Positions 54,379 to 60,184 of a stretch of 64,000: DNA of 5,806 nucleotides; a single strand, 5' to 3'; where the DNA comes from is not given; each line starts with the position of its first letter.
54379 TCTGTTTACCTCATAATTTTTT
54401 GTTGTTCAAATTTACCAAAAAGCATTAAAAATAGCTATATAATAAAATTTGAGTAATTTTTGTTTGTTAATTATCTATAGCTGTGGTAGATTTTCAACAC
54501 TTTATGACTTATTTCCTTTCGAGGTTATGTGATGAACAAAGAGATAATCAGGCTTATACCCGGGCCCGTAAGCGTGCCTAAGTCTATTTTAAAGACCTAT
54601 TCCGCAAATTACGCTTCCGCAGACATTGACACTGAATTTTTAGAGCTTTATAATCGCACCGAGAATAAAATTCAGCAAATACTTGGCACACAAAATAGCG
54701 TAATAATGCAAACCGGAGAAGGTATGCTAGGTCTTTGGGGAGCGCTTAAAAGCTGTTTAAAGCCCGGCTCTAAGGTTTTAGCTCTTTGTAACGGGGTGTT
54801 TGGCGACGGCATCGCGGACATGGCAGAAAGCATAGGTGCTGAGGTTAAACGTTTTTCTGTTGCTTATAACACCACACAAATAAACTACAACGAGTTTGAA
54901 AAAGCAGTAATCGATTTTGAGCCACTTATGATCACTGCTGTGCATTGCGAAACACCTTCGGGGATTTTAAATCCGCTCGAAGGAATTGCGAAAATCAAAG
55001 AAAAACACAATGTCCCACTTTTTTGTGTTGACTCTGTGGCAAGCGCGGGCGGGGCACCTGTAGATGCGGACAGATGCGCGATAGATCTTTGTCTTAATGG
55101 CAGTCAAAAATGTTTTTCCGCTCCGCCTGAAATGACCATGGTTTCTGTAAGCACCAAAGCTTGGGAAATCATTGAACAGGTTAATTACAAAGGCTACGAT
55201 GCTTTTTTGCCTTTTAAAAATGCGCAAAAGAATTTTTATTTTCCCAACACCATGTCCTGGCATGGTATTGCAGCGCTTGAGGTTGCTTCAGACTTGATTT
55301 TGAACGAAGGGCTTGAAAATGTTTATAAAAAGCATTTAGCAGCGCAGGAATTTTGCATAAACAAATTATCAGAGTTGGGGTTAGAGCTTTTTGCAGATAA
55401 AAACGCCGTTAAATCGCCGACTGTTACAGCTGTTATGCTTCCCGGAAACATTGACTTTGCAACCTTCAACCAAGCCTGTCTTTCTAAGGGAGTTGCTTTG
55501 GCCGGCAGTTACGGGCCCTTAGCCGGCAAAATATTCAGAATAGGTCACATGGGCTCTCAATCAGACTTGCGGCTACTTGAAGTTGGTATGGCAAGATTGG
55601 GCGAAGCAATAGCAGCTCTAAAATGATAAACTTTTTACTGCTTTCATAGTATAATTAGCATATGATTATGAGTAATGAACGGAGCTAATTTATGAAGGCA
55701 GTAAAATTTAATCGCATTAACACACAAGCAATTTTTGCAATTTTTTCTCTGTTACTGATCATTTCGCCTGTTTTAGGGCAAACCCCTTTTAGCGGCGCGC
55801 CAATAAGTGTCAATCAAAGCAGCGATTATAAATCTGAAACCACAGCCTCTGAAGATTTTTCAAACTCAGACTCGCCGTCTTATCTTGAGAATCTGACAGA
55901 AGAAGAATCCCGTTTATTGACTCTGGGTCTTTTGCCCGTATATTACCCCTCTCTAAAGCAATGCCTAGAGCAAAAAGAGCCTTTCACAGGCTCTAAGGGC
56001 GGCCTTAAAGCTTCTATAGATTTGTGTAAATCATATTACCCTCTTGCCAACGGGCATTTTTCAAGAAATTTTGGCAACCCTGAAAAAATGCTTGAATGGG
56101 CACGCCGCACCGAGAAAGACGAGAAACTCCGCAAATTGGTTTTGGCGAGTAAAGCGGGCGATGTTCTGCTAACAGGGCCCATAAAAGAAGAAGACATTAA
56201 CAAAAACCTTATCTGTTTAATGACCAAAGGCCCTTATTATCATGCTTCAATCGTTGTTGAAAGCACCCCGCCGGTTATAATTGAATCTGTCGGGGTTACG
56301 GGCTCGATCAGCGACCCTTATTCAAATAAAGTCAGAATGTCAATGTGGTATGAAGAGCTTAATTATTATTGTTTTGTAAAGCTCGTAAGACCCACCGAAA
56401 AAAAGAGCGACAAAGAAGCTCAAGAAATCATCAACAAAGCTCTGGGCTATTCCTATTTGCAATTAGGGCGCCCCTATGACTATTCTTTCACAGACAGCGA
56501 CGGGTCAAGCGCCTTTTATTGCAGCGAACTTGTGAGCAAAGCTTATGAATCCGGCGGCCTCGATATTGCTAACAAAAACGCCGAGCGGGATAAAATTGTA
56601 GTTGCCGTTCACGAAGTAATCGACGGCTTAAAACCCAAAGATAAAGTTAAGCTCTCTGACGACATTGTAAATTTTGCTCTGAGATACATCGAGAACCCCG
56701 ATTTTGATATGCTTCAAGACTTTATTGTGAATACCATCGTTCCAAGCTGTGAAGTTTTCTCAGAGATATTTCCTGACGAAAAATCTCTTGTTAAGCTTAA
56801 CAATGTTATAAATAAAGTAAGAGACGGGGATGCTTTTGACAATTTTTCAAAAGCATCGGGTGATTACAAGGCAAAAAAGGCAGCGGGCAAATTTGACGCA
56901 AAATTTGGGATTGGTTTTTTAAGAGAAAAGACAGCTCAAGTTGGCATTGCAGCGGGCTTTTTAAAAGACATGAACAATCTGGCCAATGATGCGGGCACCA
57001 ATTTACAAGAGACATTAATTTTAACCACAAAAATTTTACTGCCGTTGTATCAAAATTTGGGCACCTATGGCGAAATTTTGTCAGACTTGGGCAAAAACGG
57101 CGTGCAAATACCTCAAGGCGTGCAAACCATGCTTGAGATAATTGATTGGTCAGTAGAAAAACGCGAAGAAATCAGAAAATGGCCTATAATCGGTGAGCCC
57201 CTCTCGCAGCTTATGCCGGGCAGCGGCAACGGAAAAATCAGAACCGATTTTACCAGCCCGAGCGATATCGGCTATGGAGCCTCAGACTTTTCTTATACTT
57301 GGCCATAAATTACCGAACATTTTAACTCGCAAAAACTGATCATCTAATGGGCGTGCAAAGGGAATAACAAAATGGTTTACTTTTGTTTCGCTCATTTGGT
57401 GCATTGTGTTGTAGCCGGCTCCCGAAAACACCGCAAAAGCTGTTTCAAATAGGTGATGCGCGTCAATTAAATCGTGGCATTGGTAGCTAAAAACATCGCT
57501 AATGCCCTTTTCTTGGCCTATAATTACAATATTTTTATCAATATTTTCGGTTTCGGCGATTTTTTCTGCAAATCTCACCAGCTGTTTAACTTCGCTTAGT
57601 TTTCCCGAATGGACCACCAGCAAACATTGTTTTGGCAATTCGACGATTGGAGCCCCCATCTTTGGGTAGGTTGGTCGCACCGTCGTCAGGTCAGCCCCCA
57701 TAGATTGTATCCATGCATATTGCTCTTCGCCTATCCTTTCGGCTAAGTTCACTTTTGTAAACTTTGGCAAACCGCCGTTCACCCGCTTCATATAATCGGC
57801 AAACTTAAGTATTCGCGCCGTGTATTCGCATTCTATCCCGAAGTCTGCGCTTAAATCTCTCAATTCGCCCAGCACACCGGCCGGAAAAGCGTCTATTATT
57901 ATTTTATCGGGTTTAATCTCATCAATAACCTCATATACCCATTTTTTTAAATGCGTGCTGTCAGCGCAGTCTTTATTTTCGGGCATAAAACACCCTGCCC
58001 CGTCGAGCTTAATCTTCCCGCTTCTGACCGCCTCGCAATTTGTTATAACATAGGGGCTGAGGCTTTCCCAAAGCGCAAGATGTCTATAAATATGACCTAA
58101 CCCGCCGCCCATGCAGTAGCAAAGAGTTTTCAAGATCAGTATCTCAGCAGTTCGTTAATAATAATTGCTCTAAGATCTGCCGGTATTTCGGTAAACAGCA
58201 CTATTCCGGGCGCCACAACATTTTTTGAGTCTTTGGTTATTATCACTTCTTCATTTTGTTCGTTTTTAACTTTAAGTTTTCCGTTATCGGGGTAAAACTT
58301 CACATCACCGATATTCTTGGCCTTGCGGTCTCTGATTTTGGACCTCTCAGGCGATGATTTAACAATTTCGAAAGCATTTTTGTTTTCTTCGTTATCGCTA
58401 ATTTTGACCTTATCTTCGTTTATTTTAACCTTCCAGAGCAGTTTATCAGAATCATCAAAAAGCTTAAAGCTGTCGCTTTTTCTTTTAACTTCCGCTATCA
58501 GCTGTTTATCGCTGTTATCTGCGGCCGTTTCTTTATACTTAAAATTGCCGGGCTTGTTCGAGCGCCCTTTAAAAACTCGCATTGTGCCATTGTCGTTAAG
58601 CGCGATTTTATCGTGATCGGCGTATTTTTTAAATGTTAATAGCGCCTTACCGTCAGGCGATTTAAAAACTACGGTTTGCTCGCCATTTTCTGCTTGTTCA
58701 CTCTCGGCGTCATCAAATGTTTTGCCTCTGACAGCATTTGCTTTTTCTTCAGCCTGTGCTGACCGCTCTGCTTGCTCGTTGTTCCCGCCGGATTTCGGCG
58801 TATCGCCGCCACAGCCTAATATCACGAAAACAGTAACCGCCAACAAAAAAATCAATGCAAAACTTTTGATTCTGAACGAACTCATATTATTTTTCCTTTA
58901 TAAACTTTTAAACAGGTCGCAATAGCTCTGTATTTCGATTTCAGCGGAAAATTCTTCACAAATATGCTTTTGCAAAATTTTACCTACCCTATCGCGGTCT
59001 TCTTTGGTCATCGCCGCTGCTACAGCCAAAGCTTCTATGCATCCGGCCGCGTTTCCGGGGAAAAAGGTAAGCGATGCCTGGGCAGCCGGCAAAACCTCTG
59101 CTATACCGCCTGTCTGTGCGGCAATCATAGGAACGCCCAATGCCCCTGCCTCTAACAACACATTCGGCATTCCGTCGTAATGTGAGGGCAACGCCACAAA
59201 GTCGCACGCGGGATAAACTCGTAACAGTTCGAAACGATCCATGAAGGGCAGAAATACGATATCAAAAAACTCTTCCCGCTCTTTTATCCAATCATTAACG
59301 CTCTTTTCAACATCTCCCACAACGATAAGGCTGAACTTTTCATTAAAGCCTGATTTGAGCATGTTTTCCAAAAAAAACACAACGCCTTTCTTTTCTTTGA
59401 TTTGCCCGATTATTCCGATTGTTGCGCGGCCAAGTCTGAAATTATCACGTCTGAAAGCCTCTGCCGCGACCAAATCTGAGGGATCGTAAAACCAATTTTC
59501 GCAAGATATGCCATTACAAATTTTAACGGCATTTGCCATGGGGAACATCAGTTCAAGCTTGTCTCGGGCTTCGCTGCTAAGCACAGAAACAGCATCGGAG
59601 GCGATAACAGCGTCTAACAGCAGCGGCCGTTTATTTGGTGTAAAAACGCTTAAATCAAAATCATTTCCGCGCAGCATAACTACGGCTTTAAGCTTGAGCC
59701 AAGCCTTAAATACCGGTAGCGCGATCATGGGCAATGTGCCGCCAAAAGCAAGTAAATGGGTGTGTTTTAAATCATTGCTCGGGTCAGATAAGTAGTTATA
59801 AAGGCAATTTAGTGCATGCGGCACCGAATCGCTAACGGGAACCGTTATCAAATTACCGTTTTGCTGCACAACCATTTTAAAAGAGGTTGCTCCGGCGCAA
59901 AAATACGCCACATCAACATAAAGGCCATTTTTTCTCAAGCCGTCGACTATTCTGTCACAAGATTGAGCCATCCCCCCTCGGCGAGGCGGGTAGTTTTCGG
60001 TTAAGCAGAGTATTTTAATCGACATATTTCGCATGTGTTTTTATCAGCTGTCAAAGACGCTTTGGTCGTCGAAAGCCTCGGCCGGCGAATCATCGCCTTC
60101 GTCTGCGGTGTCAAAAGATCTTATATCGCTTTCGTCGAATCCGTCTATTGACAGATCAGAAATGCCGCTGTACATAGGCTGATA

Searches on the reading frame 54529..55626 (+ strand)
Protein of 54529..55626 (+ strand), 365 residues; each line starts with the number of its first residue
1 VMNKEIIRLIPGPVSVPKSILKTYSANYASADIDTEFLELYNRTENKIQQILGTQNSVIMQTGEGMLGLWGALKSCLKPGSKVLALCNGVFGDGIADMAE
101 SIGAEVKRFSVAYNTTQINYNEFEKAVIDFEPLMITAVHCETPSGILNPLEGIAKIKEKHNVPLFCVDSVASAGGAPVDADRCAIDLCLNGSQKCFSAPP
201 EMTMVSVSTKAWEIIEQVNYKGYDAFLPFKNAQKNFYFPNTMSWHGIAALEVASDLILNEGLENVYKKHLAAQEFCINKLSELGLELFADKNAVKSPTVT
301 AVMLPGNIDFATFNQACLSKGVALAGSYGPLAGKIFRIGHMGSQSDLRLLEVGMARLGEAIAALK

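Call 18: search_protein_families(library=pfam, proteins=[window:54529-55626:+], max_evalue=0.001)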
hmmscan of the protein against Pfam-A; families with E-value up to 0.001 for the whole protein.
window:54529-55626:+ (365 aa): 1 family
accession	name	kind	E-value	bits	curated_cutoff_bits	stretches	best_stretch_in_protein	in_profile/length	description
PF00266.25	Aminotran_5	-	1.4e-17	64.2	21.5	1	23-324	25-335/371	Aminotransferase class-V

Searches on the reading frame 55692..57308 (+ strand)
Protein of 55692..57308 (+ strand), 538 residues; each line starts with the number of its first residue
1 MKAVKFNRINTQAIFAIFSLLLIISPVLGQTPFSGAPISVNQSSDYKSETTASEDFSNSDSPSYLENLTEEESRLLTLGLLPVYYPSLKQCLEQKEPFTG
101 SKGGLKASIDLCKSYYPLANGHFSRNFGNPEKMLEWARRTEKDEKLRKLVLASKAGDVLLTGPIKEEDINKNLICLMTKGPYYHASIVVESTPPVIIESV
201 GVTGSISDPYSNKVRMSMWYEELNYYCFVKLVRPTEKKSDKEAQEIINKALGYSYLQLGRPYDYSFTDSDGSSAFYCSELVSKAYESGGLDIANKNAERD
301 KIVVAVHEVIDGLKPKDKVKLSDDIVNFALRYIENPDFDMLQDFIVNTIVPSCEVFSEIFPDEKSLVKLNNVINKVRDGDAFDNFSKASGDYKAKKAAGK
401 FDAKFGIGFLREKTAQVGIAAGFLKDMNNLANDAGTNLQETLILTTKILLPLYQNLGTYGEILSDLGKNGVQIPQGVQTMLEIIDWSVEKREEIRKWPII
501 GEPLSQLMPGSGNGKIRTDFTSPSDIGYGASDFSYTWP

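Call 18: search_protein_families(library=pfam, proteins=[window:55692-57308:+], max_evalue=0.001)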
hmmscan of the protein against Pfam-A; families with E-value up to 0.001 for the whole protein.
window:55692-57308:+ (538 aa): 1 family
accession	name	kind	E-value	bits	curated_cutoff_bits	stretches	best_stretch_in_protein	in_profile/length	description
PF05708.18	Peptidase_C92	-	6.4e-08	33.3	27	1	175-293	22-126/166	Permuted papain-like amidase enzyme, YaeF/YiiX, C92 family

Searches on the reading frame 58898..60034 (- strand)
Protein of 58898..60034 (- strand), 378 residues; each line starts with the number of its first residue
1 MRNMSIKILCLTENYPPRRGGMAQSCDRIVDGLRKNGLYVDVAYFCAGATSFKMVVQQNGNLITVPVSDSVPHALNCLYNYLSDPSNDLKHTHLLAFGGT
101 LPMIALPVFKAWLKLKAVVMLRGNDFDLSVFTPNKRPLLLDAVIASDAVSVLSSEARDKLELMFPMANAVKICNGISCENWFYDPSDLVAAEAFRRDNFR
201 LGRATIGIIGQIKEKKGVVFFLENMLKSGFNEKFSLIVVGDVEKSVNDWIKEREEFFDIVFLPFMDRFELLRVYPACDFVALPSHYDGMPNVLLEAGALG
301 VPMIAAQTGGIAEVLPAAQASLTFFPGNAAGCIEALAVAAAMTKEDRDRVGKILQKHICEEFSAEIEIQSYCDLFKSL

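Call 18: search_protein_families(library=pfam, proteins=[window:58898-60034:-], max_evalue=0.001)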
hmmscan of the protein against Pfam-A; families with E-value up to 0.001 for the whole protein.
window:58898-60034:- (378 aa): 3 families
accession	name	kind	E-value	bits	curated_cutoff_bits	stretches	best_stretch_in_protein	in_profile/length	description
PF00534.26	Glycos_transf_1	-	1.8e-19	70.3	26.4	1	194-350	6-165/172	Glycosyl transferases group 1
PF13692.12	Glyco_trans_1_4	-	7.3e-19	68.9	27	1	205-336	3-136/142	Glycosyl transferases group 1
PF20706.3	GT4-conflict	-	0.0002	20.9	26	1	233-332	232-328/385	Family 4 Glycosyltransferase in conflict systems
